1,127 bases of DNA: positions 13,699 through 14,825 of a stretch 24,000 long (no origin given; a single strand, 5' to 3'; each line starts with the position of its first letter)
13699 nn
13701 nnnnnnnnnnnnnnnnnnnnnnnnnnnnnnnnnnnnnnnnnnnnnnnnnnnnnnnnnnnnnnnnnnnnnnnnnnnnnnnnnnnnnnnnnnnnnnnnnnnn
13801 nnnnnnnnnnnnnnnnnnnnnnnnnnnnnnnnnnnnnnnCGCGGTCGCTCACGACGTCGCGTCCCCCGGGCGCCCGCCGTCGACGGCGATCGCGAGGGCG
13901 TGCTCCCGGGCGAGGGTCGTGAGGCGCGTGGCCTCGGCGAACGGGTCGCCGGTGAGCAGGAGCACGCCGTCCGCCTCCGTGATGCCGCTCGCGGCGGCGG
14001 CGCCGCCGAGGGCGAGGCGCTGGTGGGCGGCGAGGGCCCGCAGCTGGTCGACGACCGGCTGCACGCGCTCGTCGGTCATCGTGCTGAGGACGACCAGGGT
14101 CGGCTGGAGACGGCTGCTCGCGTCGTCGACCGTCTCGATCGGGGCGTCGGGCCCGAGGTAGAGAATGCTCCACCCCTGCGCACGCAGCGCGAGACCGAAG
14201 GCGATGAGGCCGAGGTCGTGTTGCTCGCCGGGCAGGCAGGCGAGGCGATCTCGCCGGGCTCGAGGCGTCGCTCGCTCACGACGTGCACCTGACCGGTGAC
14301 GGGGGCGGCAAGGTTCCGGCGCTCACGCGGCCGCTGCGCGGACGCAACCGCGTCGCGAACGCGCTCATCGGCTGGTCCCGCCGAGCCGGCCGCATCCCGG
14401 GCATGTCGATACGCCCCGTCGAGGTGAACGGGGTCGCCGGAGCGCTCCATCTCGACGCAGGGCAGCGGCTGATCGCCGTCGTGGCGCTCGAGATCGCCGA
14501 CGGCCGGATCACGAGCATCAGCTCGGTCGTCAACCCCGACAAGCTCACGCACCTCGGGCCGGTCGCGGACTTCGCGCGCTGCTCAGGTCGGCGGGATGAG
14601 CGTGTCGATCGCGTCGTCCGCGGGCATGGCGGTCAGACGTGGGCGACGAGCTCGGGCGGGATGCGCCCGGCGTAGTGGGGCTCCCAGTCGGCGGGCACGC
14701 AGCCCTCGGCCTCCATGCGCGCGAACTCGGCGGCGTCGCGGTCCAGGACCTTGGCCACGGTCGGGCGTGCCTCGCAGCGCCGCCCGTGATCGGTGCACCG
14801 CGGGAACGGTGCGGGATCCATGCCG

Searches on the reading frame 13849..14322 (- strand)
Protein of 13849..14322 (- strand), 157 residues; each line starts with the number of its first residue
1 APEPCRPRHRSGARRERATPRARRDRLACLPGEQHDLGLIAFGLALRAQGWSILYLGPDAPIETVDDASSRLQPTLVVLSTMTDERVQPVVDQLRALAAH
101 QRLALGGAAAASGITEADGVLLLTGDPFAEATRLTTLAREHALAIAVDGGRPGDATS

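Call 72: search_protein_families(library=pfam, proteins=[window:13849-14322:-], max_evalue=0.01)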
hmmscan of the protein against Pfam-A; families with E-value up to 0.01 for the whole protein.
window:13849-14322:- (157 aa): 1 family
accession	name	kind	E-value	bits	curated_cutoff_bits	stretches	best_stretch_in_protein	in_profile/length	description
PF02310.24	B12-binding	-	7.2e-10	39.2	32.1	1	25-111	3-92/121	B12 binding domain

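Call 83: search_protein_families(library=ncbifam, proteins=[window:13849-14322:-], max_evalue=0.01)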
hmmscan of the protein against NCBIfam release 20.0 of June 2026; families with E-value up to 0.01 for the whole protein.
window:13849-14322:- (157 aa): 6 families
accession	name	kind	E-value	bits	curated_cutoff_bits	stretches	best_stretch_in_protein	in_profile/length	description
NF052513.1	TransRegCarH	equivalog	1.8e-12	47.1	400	1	28-118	170-259/274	HTH-type transcriptional repressor CarH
TIGR02370.1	pyl_corrinoid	subfamily_domain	3.6e-05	23.2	215.3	1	31-113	93-180/197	methyltransferase cognate corrinoid protein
NF040669.1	MtaC2_Meth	equivalog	0.00011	21.6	450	1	31-98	135-205/267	methanol--corrinoid protein MtaC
NF040655.1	MtaC_Meth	equivalog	0.00013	21.1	420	1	31-111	128-211/253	methanol--corrinoid protein MtaC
NF047996.1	corrin_MtgC_2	exception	0.00061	19.3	370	1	30-108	97-180/212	glycine betaine-specific corrinoid protein MtgC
TIGR02082.1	metH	equivalog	0.0051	14.4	1010.85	1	27-116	738-830/1182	methionine synthase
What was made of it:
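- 13849..14253 (-): Remnant of a second CarH-like gene. Only the Rossmann B12-binding domain remains. It converges on the HeR 3' end. PF02310 at 7e-10 and CarH model positions 170-259 of 274 (calls 72, 83).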

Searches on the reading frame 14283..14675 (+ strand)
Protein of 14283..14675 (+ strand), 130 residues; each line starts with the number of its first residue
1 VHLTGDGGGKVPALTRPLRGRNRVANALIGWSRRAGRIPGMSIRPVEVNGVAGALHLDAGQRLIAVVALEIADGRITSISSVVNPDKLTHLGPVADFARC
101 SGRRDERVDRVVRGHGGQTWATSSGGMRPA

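Call 3: search_protein_families(library=pfam, proteins=[window:14283-14675:+], max_evalue=0.01)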
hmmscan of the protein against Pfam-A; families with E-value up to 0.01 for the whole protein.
window:14283-14675:+ (130 aa): 0 families

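Call 83: search_protein_families(library=ncbifam, proteins=[window:14283-14672:+], max_evalue=0.01)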
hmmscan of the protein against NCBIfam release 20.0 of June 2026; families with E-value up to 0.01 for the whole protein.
window:14283-14672:+ (130 aa): 3 families
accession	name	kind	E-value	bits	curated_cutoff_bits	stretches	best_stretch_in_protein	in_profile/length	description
TIGR02957.1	SigX4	subfamily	3e-18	66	323.25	1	3-91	195-280/281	RNA polymerase sigma-70 factor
NF007214.0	PRK09636.1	subfamily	2.6e-16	59.7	271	1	2-91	201-289/293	RNA polymerase sigma factor SigJ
NF007213.0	PRK09635.1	equivalog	0.0032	16.7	317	1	58-90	250-282/290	RNA polymerase sigma factor SigI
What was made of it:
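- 14289..14555 (+): Remnant of a SigJ-type (TIGR02957) sigma-70 factor. Only the C-terminal ~85 residues remain. It abuts the B12 remnant head to head. NCBIfam TIGR02957 at 3e-18, model positions 195-280 of 281 (call 83).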
